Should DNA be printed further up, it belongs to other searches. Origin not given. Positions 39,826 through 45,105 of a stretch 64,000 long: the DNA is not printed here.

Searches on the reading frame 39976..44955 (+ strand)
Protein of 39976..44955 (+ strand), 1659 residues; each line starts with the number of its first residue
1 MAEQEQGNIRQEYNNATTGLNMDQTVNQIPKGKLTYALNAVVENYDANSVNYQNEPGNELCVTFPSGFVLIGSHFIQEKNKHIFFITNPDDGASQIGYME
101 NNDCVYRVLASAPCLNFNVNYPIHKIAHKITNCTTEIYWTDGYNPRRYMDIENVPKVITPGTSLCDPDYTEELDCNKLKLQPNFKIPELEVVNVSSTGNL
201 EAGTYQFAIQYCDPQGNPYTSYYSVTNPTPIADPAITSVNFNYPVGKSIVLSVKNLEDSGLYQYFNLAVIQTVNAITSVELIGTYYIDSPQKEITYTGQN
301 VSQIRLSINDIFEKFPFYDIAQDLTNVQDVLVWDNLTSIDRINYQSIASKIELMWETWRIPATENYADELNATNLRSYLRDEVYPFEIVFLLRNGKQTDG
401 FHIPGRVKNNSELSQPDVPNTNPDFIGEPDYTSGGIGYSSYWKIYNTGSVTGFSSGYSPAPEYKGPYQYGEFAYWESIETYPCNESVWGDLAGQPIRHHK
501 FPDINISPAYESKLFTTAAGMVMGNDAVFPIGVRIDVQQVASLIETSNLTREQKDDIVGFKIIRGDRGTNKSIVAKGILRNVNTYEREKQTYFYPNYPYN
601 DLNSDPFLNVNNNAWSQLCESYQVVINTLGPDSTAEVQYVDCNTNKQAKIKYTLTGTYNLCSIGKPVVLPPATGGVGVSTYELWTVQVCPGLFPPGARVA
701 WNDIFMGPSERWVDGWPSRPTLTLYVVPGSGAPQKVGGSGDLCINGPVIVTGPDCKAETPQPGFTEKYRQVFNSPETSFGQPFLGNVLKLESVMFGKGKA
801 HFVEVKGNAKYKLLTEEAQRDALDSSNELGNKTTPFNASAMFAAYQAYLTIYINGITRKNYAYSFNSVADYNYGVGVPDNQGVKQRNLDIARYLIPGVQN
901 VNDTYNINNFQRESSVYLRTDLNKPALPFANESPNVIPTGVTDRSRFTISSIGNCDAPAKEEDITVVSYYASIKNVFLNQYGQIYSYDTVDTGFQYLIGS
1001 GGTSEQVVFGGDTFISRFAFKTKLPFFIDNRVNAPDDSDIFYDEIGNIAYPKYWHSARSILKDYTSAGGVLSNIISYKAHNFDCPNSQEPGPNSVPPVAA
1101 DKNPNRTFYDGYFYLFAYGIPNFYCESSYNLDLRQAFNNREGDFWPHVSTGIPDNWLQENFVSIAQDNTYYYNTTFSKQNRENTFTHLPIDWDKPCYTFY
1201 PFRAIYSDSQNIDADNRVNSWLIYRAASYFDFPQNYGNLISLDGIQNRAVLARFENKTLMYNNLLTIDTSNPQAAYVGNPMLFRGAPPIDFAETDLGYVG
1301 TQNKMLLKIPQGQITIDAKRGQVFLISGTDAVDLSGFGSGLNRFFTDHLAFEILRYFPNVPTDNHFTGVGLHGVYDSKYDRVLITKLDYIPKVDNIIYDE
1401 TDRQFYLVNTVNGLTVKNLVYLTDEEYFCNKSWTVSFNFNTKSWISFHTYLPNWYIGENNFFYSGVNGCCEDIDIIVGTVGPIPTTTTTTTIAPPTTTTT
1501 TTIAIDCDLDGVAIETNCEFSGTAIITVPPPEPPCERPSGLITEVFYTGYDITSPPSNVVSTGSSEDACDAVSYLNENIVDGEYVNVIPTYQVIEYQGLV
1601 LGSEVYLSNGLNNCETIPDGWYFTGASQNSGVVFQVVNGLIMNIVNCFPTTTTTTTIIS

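Call 30: search_protein_families(library=phrogs, proteins=[window:39976-44955:+], max_evalue=0.00001)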
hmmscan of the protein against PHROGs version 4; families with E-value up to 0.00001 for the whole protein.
window:39976-44955:+ (1659 aa): 2 families
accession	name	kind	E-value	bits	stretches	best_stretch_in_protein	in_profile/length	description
phrog_37948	-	head and packaging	5.1e-107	359.7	4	848-1401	1192-1745/2289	virion structural protein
phrog_15100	-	head and packaging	4.2e-29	101.5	1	18-410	11-417/1783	virion structural protein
